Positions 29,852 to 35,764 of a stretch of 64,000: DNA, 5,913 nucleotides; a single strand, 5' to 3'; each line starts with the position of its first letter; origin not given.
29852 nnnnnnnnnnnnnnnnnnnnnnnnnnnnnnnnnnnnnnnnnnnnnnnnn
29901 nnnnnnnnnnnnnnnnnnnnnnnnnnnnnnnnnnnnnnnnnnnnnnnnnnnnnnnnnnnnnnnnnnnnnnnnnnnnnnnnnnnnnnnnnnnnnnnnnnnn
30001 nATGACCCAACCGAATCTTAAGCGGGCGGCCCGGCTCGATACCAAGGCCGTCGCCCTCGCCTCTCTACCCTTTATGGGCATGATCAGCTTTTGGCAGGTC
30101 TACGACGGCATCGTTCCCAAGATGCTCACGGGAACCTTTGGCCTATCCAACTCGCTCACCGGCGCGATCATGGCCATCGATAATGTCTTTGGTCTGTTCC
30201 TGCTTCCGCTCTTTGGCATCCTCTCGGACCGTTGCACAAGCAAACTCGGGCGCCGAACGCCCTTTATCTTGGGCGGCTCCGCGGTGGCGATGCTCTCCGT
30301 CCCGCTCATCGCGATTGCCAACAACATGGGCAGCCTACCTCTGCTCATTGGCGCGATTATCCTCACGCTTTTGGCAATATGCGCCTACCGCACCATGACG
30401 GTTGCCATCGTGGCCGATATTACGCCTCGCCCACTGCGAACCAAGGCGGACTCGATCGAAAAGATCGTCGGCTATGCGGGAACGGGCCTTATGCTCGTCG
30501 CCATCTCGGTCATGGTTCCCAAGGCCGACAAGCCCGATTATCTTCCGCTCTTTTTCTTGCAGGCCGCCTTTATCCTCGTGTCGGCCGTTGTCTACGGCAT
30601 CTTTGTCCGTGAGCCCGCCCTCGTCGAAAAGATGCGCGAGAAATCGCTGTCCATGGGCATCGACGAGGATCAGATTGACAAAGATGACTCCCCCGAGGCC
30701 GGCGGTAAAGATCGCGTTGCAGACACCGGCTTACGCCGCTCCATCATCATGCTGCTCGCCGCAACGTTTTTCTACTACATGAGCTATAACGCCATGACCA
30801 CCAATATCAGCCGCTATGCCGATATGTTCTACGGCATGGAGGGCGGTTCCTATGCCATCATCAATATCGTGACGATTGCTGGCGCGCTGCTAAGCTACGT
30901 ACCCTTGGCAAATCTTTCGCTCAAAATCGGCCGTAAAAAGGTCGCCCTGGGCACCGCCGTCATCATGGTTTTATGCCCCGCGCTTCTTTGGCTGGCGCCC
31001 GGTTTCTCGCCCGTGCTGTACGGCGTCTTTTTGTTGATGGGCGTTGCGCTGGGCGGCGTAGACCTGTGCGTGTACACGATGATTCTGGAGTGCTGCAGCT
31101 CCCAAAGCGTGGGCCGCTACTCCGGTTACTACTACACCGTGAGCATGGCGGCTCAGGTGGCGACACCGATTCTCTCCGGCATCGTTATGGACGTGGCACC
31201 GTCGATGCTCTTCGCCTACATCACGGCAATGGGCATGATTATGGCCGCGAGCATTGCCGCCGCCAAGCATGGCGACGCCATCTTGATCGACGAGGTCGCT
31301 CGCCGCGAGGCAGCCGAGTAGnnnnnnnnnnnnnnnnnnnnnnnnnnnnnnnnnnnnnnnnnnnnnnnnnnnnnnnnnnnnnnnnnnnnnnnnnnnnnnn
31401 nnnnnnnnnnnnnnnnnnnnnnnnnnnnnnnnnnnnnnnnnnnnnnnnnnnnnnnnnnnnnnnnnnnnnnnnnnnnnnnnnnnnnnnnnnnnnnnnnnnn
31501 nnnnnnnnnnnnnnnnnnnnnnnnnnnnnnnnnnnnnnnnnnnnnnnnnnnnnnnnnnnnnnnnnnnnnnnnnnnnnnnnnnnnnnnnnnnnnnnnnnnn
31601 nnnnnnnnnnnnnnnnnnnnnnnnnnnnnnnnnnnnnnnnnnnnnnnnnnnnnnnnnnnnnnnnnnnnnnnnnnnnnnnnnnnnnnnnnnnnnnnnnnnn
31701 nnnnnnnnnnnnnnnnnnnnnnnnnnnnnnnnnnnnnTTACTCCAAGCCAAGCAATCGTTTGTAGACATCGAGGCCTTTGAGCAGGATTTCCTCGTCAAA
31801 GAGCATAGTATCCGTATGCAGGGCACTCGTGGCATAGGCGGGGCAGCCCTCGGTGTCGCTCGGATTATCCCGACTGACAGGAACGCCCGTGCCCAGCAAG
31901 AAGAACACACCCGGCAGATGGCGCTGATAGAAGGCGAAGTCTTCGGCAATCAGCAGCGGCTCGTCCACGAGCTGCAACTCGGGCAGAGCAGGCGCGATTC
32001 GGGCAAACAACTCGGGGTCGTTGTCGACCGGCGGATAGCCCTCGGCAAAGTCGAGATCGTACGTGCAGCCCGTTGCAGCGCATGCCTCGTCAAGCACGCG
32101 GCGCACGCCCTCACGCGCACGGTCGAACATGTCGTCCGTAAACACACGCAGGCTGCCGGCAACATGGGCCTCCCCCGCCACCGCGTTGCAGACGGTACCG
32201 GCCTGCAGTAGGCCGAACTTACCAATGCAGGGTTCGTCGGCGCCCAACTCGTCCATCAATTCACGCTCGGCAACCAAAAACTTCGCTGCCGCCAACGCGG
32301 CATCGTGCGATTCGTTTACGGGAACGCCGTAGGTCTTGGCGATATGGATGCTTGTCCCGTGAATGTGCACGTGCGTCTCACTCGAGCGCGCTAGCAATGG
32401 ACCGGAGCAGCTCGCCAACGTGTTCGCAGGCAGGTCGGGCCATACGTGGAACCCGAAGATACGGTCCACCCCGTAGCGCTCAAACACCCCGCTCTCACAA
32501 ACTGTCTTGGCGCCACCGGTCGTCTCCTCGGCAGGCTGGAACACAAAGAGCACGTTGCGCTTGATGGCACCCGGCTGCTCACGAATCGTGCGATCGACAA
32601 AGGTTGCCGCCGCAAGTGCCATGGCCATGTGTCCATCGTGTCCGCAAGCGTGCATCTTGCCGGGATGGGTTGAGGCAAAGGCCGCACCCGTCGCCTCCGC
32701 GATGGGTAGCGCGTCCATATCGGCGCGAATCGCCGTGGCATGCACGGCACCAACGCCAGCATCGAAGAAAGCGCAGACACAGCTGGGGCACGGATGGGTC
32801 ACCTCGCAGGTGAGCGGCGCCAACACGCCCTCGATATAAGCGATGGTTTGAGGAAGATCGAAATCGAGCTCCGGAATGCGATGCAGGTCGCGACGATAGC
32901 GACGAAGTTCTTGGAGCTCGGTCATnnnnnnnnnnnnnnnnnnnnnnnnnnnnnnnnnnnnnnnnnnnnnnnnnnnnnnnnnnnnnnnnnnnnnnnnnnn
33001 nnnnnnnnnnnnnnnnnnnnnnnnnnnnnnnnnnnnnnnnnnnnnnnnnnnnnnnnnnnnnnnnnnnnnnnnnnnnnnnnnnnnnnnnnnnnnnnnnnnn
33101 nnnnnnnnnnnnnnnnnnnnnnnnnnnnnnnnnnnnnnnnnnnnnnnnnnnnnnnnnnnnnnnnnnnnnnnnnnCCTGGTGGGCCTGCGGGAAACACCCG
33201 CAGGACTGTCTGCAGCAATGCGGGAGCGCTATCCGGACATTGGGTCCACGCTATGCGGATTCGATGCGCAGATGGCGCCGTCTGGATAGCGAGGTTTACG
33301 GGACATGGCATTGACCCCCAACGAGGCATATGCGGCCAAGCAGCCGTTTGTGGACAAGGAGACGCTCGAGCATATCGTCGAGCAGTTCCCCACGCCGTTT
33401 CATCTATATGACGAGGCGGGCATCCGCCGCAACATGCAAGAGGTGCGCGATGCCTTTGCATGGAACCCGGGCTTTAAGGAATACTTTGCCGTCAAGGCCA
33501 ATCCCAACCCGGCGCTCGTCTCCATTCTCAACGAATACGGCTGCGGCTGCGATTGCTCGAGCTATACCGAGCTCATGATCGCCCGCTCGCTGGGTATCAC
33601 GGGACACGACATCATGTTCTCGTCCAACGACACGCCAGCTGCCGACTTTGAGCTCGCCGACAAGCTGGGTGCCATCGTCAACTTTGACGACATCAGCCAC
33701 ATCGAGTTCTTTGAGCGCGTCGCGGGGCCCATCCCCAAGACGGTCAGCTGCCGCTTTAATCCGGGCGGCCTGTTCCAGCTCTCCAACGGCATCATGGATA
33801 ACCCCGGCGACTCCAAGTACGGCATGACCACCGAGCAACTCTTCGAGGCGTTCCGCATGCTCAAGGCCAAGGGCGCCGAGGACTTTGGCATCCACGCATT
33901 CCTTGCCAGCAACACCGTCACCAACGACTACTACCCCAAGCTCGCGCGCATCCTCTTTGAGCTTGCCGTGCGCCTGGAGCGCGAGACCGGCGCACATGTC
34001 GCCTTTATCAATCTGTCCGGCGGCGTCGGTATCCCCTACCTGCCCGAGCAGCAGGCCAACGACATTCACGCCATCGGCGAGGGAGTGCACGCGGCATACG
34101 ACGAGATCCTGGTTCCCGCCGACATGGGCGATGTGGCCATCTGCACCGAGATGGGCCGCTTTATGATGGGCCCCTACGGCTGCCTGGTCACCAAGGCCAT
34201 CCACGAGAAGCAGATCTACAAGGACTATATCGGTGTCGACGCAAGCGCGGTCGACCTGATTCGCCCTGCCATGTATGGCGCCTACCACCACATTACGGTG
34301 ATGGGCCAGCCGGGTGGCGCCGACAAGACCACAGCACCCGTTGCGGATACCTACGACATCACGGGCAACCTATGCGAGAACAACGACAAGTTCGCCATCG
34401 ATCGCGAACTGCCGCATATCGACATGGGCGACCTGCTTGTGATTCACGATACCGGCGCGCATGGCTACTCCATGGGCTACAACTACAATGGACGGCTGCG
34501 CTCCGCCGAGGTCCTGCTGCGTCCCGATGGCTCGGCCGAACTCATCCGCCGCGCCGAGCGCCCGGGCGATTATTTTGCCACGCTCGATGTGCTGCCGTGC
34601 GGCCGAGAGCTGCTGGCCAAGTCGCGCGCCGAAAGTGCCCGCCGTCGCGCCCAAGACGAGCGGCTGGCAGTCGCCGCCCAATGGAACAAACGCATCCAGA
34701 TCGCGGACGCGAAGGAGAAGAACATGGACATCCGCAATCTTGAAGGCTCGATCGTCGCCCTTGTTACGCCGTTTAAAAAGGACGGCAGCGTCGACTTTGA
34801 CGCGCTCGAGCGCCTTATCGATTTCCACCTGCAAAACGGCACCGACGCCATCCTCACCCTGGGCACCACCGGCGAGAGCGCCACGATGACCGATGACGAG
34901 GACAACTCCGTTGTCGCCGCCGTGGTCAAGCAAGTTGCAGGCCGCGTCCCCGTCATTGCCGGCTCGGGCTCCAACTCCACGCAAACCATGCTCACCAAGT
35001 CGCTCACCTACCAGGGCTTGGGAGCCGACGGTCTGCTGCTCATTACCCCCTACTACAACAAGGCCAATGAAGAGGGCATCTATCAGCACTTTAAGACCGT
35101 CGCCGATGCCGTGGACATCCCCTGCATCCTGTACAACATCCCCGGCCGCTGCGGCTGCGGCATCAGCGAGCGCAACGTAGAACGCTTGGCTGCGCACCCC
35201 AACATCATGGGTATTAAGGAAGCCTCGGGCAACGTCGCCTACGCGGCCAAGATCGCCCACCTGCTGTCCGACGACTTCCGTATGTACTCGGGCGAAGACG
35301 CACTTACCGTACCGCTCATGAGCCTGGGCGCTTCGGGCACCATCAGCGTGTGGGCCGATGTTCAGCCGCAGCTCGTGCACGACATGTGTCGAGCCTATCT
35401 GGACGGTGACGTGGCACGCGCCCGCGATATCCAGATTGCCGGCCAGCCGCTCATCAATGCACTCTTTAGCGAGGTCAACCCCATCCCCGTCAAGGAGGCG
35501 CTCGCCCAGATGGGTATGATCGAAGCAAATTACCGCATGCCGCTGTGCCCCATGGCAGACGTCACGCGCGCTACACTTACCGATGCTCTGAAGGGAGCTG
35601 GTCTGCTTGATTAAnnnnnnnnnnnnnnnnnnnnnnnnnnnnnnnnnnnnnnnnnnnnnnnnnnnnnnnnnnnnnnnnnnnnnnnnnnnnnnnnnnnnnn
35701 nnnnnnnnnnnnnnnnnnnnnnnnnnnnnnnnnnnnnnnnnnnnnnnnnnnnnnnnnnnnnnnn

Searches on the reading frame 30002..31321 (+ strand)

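Call 9: search_protein_families(library=pfam, proteins=[window:30002-31321:+])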
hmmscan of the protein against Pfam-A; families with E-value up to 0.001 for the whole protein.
window:30002-31321:+ (439 aa): 2 families
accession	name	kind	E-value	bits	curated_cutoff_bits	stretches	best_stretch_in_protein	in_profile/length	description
PF07690.21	MFS_1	-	7.4e-27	94.6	33.4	2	30-298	11-255/347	Major Facilitator Superfamily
PF13347.12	MFS_2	-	2e-15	56.7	27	1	33-369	15-347/427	MFS/sugar transport protein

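Call 10: search_protein_families(library=ncbifam, proteins=[window:30002-31321:+])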
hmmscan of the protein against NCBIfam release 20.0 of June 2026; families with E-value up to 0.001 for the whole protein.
window:30002-31321:+ (439 aa): 7 families
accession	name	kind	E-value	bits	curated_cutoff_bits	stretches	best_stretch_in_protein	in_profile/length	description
TIGR00792.1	gph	subfamily_domain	1.5e-14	53.5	231.35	1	42-361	26-336/437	glycoside-pentoside-hexuronide (GPH):cation symporter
TIGR00883.1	2A0106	subfamily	1.9e-13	50.2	443.45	2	27-182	242-388/400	metabolite/H+ symporter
TIGR01301.1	GPH_sucrose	subfamily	3.5e-10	39.3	511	1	46-111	34-99/476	sucrose/proton symporter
NF007710.0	PRK10406.1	subfamily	6.8e-08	32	550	1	26-153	255-377/432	MFS family transporter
TIGR00880.1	2_A_01_02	superfamily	7.5e-07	29.4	131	1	288-418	3-134/141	multidrug resistance protein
NF007077.0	PRK09528.1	subfamily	2.7e-06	26.2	429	1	21-124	17-117/421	galactoside permease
TIGR00886.1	2A0108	subfamily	0.00014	21.1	311.7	1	34-143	244-351/368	NarK family nitrate/nitrite MFS transporter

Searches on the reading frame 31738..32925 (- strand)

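Call 9: search_protein_families(library=pfam, proteins=[window:31738-32925:-])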
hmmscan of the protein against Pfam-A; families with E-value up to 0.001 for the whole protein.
window:31738-32925:- (395 aa): 1 family
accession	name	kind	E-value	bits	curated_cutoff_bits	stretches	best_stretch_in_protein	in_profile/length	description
PF01546.33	Peptidase_M20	-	1.4e-37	130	24.6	1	65-347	1-177/206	Peptidase family M20/M25/M40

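Call 10: search_protein_families(library=ncbifam, proteins=[window:31738-32925:-])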
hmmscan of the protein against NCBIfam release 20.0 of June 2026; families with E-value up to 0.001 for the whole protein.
window:31738-32925:- (395 aa): 5 families
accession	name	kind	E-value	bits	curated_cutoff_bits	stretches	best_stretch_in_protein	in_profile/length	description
TIGR01891.1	amidohydrolases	subfamily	2.7e-64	217.6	153.75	1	8-349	2-343/366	amidohydrolase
NF040868.1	carboxypep_CpsA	equivalog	1.9e-60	204.6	500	1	8-346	16-352/391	carboxypeptidase CpsA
NF038260.1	ectoine_DoeB_2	equivalog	1e-52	179.3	550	1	4-392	5-376/378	N(2)-acetyl-L-2,4-diaminobutanoate deacetylase DoeB2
NF058540.1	Ncarbamyl_ErtE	equivalog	0.00014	20.6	520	1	184-317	220-352/418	N-carbamyl-l-glutamate amidohydrolase ErtE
NF006769.0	PRK09290.1-3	subfamily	0.00064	18.5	452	1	186-313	222-345/417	allantoate amidohydrolase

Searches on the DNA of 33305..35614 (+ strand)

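Call 16: search_rna_families(sources=[L063, L064, L067, L068, L070, L072, L073, L074, L076, L077, L078, L079, L080, L001, L008, L016, L054, L058, L020, L026], threshold=gathering)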
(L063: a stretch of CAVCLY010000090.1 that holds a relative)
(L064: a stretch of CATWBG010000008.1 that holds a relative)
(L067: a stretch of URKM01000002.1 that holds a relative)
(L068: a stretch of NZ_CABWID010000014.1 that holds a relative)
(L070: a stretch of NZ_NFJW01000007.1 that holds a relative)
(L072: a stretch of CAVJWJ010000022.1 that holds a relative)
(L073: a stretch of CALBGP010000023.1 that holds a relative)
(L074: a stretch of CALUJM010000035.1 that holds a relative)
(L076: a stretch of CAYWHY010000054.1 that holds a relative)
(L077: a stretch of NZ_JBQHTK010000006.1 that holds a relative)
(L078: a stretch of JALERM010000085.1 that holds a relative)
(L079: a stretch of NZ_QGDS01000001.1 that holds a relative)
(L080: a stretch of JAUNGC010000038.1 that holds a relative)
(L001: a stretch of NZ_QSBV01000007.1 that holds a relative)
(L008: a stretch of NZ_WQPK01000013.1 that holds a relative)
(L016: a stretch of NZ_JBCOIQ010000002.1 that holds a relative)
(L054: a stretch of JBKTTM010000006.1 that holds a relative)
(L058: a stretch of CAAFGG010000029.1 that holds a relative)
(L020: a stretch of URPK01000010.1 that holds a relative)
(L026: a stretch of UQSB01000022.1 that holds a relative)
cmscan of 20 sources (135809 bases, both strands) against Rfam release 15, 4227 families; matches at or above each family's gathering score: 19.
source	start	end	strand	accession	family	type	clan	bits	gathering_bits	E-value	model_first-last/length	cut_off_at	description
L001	2767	2935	+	RF00168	Lysine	Cis-reg; riboswitch;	-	81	30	2.8e-19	1-182/182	no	Lysine riboswitch aptamer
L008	1457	1625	+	RF00168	Lysine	Cis-reg; riboswitch;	-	79.3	30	9.7e-19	1-182/182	no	Lysine riboswitch aptamer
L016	2767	2935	+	RF00168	Lysine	Cis-reg; riboswitch;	-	79.3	30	9.7e-19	1-182/182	no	Lysine riboswitch aptamer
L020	2767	2935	+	RF00168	Lysine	Cis-reg; riboswitch;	-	78.9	30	1.2e-18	1-182/182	no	Lysine riboswitch aptamer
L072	787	959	+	RF00168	Lysine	Cis-reg; riboswitch;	-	78.2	30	2e-18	1-182/182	no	Lysine riboswitch aptamer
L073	2685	2850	+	RF00168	Lysine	Cis-reg; riboswitch;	-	78.2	30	2.1e-18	1-182/182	no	Lysine riboswitch aptamer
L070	2818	2986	+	RF00168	Lysine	Cis-reg; riboswitch;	-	77.9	30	2.5e-18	1-182/182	no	Lysine riboswitch aptamer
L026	2767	2935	+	RF00168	Lysine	Cis-reg; riboswitch;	-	74.4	30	3.1e-17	1-182/182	no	Lysine riboswitch aptamer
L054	2767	2935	+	RF00168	Lysine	Cis-reg; riboswitch;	-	73.8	30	4.5e-17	1-182/182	no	Lysine riboswitch aptamer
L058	2767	2935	+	RF00168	Lysine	Cis-reg; riboswitch;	-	70.8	30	3.7e-16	1-182/182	no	Lysine riboswitch aptamer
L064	2825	2997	+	RF00168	Lysine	Cis-reg; riboswitch;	-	67.7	30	3.2e-15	1-182/182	no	Lysine riboswitch aptamer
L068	2723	2889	+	RF00168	Lysine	Cis-reg; riboswitch;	-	64.4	30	3.4e-14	1-182/182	no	Lysine riboswitch aptamer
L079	4379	4461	+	RF00005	tRNA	Gene; tRNA;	CL00001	61.2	29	1.7e-10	1-71/71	no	tRNA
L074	2821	2991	+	RF00168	Lysine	Cis-reg; riboswitch;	-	61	30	3.6e-13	1-182/182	no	Lysine riboswitch aptamer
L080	5655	5737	-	RF00005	tRNA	Gene; tRNA;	CL00001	60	29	3.7e-10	1-71/71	no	tRNA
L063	552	718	+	RF00168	Lysine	Cis-reg; riboswitch;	-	58.4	30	2.4e-12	1-182/182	no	Lysine riboswitch aptamer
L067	2716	2882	+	RF00168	Lysine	Cis-reg; riboswitch;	-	56.6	30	8e-12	1-182/182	no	Lysine riboswitch aptamer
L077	4358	4440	+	RF00005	tRNA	Gene; tRNA;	CL00001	55.4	29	7.1e-09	1-71/71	no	tRNA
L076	4387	4469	+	RF00005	tRNA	Gene; tRNA;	CL00001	55.3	29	7.3e-09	1-71/71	no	tRNA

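Call 28: search_rna_families(sources=[L081, L082, L083, L084, L085, L086, L087, L088], threshold=gathering)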
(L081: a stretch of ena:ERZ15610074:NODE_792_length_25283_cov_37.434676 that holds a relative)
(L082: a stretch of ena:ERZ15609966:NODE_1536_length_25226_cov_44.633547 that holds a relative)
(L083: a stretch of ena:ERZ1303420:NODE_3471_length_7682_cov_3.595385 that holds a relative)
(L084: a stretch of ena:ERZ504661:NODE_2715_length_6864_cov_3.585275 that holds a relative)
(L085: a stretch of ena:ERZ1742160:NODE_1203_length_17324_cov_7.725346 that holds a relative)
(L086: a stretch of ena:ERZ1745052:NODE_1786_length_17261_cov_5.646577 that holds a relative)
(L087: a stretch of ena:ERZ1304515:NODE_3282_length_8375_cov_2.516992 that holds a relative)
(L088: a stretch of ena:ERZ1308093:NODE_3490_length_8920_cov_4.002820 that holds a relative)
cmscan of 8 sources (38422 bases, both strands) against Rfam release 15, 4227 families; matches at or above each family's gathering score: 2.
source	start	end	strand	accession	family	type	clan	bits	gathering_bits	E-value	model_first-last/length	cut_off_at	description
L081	1267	1435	+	RF00168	Lysine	Cis-reg; riboswitch;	-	69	30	3.6e-16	1-182/182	no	Lysine riboswitch aptamer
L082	1264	1430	+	RF00168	Lysine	Cis-reg; riboswitch;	-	51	30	1.2e-10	1-182/182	no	Lysine riboswitch aptamer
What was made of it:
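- Calls 16 and 28: the aptamer lies directly upstream of lysA in every Coriobacteriia locus tested, scoring 51-81 bits. Closely related lysA-dapA fusion operons in low-GC contigs (L083-L088), and lysA genes in Lachnospiraceae (L076-L080), lack any riboswitch (calls 16, 28).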
